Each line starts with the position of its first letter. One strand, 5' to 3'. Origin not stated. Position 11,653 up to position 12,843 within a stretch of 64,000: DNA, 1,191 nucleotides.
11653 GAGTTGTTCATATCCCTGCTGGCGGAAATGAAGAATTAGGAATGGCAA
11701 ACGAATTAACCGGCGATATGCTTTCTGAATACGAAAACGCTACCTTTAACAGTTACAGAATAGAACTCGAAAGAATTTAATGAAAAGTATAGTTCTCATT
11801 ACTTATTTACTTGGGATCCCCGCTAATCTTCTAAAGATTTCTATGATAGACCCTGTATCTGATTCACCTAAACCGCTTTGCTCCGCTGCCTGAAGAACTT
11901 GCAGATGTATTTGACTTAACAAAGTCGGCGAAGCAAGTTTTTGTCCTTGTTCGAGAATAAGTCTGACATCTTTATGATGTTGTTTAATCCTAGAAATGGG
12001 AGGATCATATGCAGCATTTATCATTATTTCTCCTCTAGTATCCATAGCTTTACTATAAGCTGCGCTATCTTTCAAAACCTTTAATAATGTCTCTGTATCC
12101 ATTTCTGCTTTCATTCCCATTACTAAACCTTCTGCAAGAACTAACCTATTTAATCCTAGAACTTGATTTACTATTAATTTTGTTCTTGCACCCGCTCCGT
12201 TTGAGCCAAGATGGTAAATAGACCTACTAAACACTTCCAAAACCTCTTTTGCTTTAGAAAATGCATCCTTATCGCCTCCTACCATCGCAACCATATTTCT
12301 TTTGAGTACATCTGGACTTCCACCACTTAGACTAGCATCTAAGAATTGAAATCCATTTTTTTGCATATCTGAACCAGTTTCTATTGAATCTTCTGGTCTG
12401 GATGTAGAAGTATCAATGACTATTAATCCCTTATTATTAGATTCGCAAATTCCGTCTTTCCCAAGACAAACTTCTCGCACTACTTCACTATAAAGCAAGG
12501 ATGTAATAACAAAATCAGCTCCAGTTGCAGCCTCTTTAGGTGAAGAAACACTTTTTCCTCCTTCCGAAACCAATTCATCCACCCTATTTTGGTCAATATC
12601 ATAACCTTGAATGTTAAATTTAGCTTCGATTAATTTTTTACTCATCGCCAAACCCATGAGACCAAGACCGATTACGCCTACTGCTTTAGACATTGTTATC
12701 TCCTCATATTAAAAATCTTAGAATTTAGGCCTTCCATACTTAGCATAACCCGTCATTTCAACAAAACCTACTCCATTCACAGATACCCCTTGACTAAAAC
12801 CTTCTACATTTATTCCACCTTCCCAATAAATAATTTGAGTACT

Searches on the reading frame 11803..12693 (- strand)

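Call 44: search_protein_families(library=pfam, proteins=[window:11803-12693:-], max_evalue=0.00001)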
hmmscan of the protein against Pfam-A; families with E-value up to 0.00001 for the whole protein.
window:11803-12693:- (296 aa): 3 families
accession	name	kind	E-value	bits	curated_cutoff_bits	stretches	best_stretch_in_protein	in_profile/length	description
PF03446.21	NAD_binding_2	-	5e-41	140.8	21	1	5-163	2-161/161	NAD binding domain of 6-phosphogluconate dehydrogenase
PF14833.11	NAD_binding_11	-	3.2e-22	79.5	30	1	166-285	1-120/122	NAD-binding of NADP-dependent 3-hydroxyisobutyrate dehydrogenase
PF03807.23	F420_oxidored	-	7.4e-07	30.1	21.6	1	5-96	2-92/94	NADP oxidoreductase coenzyme F420-dependent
